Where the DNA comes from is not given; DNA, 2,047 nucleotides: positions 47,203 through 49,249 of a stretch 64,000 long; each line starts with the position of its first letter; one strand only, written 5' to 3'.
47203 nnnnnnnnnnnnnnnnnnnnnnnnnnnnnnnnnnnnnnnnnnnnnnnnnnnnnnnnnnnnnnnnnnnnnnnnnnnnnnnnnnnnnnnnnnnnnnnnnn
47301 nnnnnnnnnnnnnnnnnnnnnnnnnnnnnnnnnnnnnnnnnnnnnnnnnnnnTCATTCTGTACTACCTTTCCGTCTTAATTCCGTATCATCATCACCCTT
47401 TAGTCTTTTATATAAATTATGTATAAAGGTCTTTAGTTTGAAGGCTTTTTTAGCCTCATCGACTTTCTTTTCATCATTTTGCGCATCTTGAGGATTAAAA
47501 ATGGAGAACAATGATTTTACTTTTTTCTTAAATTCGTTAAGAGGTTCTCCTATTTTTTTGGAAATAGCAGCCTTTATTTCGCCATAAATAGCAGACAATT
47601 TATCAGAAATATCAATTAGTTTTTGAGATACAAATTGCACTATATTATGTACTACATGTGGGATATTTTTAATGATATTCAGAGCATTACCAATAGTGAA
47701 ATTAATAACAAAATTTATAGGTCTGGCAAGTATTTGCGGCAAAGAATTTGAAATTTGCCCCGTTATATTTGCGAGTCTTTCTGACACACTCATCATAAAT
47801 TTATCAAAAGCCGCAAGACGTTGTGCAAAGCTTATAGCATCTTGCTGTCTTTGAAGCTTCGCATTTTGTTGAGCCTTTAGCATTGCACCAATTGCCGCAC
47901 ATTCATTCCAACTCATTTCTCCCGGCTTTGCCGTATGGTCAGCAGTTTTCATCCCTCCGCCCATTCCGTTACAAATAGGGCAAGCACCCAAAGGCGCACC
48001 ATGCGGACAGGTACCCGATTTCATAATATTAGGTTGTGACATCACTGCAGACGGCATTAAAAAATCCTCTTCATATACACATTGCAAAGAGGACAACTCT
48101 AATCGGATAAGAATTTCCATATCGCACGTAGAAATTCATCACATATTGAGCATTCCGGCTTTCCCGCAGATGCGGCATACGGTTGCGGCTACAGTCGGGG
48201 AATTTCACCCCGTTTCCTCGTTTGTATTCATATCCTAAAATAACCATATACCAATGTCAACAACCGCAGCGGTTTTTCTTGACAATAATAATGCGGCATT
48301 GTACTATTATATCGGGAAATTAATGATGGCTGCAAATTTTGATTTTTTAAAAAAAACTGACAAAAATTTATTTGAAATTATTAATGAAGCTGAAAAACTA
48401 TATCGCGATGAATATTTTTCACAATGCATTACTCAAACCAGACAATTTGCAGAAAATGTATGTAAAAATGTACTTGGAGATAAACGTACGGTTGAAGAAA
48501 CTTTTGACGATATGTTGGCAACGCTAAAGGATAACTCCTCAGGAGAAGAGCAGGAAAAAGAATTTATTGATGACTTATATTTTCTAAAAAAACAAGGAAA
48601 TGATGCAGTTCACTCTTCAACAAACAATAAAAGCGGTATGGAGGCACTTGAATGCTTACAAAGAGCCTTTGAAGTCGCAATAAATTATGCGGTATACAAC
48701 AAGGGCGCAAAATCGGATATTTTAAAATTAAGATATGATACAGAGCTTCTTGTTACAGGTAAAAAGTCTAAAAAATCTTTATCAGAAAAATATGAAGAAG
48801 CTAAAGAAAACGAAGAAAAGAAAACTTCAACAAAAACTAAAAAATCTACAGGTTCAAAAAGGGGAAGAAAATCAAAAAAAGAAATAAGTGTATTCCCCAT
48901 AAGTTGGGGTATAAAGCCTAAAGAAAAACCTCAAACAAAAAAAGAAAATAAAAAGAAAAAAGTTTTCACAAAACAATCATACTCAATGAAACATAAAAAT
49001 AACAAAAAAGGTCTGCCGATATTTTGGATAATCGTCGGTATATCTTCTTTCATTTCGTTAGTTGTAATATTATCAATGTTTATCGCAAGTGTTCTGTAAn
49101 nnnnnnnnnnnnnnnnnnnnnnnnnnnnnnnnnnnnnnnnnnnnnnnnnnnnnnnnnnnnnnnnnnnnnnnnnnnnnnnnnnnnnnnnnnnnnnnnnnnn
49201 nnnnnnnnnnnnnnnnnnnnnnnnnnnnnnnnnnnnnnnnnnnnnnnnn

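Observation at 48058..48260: Cobalamin-riboswitch-like leader in front of an operon with no obvious B12 connection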

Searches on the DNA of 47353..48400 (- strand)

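Call 4: search_rna_families(source=window, start=47900, end=48400, threshold=evalue, max_evalue=10, show_alignments=4)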
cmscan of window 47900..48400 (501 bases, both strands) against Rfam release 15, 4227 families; matches with E-value up to 10: 8.
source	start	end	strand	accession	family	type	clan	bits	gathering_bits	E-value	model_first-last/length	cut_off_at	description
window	48140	48234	-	RF01689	AdoCbl-II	Cis-reg; riboswitch;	CL00101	42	36.5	8.8e-09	1-81/81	no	AdoCbl-II (Cobalamin/B12) riboswitch aptamer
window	48317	48369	+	RF00187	SNORD102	Gene; snRNA; snoRNA; CD-box;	-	27.4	47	0.031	1-72/72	no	Small nucleolar RNA SNORD102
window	48142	48231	-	RF00617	cHP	Cis-reg;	CL00129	18.1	40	0.41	1-45/45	no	Flavivirus capsid hairpin cHP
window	48329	48390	+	RF00266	snoZ17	Gene; snRNA; snoRNA; CD-box;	CL00053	15.1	44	7.1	1-71/71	no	Small nucleolar RNA Z17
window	48245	48343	+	RF00685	mir-36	Gene; miRNA;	CL00088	15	48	2.2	1-103/103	no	mir-36 microRNA precursor family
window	48279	48367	+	RF01749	pan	Cis-reg;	-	14.6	36.2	9.1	1-92/92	no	pan motif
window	48171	48218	-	RF01097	RF_site8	Cis-reg; frameshift_element;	-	14.3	43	7.1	1-52/52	no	Gag/pro ribosomal frameshift site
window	47915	47989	-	RF02186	ST7-OT3_4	Gene; lncRNA;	-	13.4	80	0.89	1-73/73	no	ST7 overlapping transcript 3 conserved region 4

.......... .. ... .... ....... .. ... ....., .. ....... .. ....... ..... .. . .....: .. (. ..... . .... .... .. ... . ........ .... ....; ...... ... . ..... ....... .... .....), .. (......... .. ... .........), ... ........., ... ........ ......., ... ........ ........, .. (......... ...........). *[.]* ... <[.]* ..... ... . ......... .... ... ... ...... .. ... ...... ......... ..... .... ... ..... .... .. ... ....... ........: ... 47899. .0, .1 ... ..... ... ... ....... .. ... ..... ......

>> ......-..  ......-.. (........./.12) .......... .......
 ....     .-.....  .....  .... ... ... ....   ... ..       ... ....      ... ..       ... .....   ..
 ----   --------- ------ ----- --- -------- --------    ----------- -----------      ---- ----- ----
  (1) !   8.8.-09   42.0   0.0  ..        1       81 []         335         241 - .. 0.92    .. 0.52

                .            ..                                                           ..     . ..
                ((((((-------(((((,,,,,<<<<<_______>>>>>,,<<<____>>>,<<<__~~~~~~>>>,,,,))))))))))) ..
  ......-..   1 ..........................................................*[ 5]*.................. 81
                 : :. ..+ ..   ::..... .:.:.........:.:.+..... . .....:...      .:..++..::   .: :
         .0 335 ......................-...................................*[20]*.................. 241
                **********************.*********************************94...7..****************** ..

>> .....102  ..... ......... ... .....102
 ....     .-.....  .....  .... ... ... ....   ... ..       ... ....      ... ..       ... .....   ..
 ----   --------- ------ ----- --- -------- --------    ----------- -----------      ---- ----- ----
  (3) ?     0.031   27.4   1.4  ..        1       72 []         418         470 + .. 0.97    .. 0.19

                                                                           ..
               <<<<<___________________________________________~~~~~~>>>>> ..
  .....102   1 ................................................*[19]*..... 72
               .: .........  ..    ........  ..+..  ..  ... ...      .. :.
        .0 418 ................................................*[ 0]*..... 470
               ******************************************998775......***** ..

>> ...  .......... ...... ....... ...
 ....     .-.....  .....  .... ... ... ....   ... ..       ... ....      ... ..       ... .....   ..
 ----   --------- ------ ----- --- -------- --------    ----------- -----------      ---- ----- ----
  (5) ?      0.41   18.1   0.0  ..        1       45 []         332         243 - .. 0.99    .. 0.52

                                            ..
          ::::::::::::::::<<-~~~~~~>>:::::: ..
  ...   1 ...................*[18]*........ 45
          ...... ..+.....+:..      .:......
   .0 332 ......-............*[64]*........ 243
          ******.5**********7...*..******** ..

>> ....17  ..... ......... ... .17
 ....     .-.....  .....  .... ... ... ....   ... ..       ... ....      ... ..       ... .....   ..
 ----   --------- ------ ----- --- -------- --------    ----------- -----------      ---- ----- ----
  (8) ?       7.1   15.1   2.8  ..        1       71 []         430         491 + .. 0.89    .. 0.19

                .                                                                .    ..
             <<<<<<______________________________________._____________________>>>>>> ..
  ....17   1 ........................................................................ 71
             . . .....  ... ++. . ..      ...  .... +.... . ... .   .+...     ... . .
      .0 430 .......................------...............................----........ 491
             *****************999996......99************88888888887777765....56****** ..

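Call 44: search_rna_families(sources=[L008, L015, L027, L051, L054, L010, L060, L033, L073], threshold=gathering, show_alignments=2)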
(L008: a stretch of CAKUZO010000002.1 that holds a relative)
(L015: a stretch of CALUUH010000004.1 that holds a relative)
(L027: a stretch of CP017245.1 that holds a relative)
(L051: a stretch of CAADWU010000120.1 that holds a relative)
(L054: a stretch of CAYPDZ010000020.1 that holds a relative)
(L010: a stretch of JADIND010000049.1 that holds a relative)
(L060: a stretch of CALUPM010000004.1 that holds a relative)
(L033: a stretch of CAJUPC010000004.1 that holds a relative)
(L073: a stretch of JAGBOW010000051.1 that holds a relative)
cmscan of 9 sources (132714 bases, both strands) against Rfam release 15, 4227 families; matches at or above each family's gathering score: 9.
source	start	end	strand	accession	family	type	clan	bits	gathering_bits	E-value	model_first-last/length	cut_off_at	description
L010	7830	7902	+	RF01689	AdoCbl-II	Cis-reg; riboswitch;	CL00101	49.2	36.5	1.4e-08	1-81/81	no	AdoCbl-II (Cobalamin/B12) riboswitch aptamer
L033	4560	4631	+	RF01689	AdoCbl-II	Cis-reg; riboswitch;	CL00101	45.5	36.5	1.9e-07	1-81/81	no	AdoCbl-II (Cobalamin/B12) riboswitch aptamer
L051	231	305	+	RF01689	AdoCbl-II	Cis-reg; riboswitch;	CL00101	44.1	36.5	5.1e-07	1-81/81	no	AdoCbl-II (Cobalamin/B12) riboswitch aptamer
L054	2299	2371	+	RF01689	AdoCbl-II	Cis-reg; riboswitch;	CL00101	42.9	36.5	1.3e-06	1-81/81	no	AdoCbl-II (Cobalamin/B12) riboswitch aptamer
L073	7870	7943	+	RF01689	AdoCbl-II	Cis-reg; riboswitch;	CL00101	42.2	36.5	2e-06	1-81/81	no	AdoCbl-II (Cobalamin/B12) riboswitch aptamer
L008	7843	7917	+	RF01689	AdoCbl-II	Cis-reg; riboswitch;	CL00101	40.5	36.5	6.9e-06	1-81/81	no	AdoCbl-II (Cobalamin/B12) riboswitch aptamer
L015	7850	7925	+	RF01689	AdoCbl-II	Cis-reg; riboswitch;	CL00101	39.9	36.5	1e-05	1-81/81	no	AdoCbl-II (Cobalamin/B12) riboswitch aptamer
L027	7836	7912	+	RF01689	AdoCbl-II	Cis-reg; riboswitch;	CL00101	38.3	36.5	3.4e-05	1-81/81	no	AdoCbl-II (Cobalamin/B12) riboswitch aptamer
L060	7805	7880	+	RF01689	AdoCbl-II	Cis-reg; riboswitch;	CL00101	37.2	36.5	7.2e-05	1-81/81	no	AdoCbl-II (Cobalamin/B12) riboswitch aptamer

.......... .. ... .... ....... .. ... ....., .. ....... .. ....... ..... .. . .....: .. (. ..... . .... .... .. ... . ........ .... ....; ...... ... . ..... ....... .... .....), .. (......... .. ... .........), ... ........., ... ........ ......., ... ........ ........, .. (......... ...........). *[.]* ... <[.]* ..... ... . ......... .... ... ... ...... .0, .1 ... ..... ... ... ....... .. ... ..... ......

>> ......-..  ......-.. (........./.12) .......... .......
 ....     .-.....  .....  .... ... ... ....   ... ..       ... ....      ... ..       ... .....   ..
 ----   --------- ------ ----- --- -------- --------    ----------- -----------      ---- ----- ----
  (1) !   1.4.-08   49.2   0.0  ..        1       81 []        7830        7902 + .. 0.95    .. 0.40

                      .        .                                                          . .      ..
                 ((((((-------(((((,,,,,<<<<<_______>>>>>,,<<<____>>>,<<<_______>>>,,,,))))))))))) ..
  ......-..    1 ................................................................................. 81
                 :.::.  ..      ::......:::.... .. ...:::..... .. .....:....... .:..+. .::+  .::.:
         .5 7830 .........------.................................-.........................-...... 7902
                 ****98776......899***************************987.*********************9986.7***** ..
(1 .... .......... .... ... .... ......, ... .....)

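Call 60: search_rna_families(source=L081, threshold=evalue, max_evalue=1, show_alignments=2)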
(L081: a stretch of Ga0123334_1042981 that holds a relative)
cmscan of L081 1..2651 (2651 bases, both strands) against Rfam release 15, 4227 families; matches with E-value up to 1: 2.
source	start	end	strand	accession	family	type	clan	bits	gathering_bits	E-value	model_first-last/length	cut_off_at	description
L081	303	518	+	RF00174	Cobalamin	Cis-reg; riboswitch;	CL00101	40.7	31.5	3.2e-08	1-189/189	no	Cobalamin riboswitch aptamer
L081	138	230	+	RF02060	STnc410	Gene; sRNA;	-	18.7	50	0.52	1-158/158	no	Enterobacterial sRNA STnc410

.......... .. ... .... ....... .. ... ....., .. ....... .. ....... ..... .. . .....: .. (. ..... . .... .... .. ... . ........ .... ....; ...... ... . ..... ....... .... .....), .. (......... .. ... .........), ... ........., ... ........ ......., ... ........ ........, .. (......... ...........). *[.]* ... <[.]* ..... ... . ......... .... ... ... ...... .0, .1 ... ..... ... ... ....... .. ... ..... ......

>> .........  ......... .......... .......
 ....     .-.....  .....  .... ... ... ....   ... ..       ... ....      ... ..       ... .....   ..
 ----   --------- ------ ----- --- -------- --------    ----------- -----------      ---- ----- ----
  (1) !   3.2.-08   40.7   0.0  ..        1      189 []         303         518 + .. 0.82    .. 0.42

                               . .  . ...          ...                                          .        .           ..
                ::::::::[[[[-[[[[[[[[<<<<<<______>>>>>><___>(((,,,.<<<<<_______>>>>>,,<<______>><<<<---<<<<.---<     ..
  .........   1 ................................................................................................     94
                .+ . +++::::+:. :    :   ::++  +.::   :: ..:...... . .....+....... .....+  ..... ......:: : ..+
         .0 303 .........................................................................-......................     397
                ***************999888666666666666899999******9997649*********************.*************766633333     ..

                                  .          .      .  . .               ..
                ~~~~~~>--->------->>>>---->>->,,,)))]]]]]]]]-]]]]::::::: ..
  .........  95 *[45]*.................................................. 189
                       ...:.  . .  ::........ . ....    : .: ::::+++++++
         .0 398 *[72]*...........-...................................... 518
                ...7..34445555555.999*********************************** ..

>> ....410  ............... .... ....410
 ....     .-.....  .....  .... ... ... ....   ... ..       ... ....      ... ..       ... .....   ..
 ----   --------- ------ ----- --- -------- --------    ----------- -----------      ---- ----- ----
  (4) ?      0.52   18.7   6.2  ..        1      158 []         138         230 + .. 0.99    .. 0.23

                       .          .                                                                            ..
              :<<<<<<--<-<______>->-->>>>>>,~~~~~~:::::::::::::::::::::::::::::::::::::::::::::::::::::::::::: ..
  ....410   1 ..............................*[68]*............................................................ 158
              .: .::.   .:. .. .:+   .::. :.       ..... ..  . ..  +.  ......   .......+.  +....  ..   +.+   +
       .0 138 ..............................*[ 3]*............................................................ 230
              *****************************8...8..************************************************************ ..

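Call 73: search_rna_families(sources=[L082, L083, L084, L085, L086, L087, L088, L089], threshold=gathering, show_alignments=0)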
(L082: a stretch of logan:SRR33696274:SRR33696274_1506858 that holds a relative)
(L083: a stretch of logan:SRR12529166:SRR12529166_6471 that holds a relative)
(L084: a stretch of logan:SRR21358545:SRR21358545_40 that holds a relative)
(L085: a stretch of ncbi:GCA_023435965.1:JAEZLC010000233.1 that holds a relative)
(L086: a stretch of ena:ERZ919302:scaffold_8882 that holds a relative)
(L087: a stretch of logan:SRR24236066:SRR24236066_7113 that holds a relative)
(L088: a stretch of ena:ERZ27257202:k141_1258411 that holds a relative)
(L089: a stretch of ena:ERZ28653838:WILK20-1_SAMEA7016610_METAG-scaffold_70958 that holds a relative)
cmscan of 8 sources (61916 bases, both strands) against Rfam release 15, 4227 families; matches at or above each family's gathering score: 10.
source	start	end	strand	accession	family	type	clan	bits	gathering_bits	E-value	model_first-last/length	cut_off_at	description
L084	3792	3864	+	RF00005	tRNA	Gene; tRNA;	CL00001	68.5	29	7.7e-13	1-71/71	no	tRNA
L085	5621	5693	+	RF00005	tRNA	Gene; tRNA;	CL00001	68.5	29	7.7e-13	1-71/71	no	tRNA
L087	563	643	+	RF01689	AdoCbl-II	Cis-reg; riboswitch;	CL00101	51.3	36.5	1.5e-09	1-81/81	no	AdoCbl-II (Cobalamin/B12) riboswitch aptamer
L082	4370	4572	+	RF00174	Cobalamin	Cis-reg; riboswitch;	CL00101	46.6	31.5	1.5e-08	1-189/189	no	Cobalamin riboswitch aptamer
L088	1540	1615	+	RF01689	AdoCbl-II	Cis-reg; riboswitch;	CL00101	45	36.5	1.3e-07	1-81/81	no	AdoCbl-II (Cobalamin/B12) riboswitch aptamer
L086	2678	2758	+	RF01689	AdoCbl-II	Cis-reg; riboswitch;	CL00101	43.8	36.5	3.1e-07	1-81/81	no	AdoCbl-II (Cobalamin/B12) riboswitch aptamer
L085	5841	5911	+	RF01689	AdoCbl-II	Cis-reg; riboswitch;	CL00101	40.5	36.5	3.2e-06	1-81/81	no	AdoCbl-II (Cobalamin/B12) riboswitch aptamer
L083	5842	5915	+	RF01689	AdoCbl-II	Cis-reg; riboswitch;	CL00101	40.1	36.5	4.3e-06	1-81/81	no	AdoCbl-II (Cobalamin/B12) riboswitch aptamer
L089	950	1028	+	RF01689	AdoCbl-II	Cis-reg; riboswitch;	CL00101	39.3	36.5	7.6e-06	1-81/81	no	AdoCbl-II (Cobalamin/B12) riboswitch aptamer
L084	5838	5908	+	RF01689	AdoCbl-II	Cis-reg; riboswitch;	CL00101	37.7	36.5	2.4e-05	1-81/81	no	AdoCbl-II (Cobalamin/B12) riboswitch aptamer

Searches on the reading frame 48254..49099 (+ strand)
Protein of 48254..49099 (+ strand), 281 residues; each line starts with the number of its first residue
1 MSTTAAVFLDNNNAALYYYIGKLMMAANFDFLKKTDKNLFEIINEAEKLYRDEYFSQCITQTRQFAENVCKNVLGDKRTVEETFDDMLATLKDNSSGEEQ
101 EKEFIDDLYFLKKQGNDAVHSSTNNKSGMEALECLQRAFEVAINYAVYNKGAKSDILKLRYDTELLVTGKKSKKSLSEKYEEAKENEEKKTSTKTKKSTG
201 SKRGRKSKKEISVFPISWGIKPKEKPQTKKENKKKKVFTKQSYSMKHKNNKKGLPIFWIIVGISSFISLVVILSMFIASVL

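Call 7: search_protein_families(library=pfam, proteins=[window:48254-49099:+], max_evalue=0.01)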
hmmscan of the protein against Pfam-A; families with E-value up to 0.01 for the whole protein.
window:48254-49099:+ (281 aa): 1 family
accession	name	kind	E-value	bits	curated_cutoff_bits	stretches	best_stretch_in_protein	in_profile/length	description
PF14290.11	SDH5_plant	-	0.00075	19.9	25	1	52-184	56-170/237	Succinate dehydrogenase subunit 5, mitochondrial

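Call 22: search_protein_families(library=ncbifam, proteins=[window:48254-49099:+], max_evalue=0.1)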
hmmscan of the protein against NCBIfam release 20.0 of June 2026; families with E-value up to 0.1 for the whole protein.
window:48254-49099:+ (281 aa): 1 family
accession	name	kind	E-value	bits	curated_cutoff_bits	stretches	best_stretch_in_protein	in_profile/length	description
NF008521.0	PRK11448.1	equivalog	5.1e-13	48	729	1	24-244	1-210/1123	type I restriction-modification system endonuclease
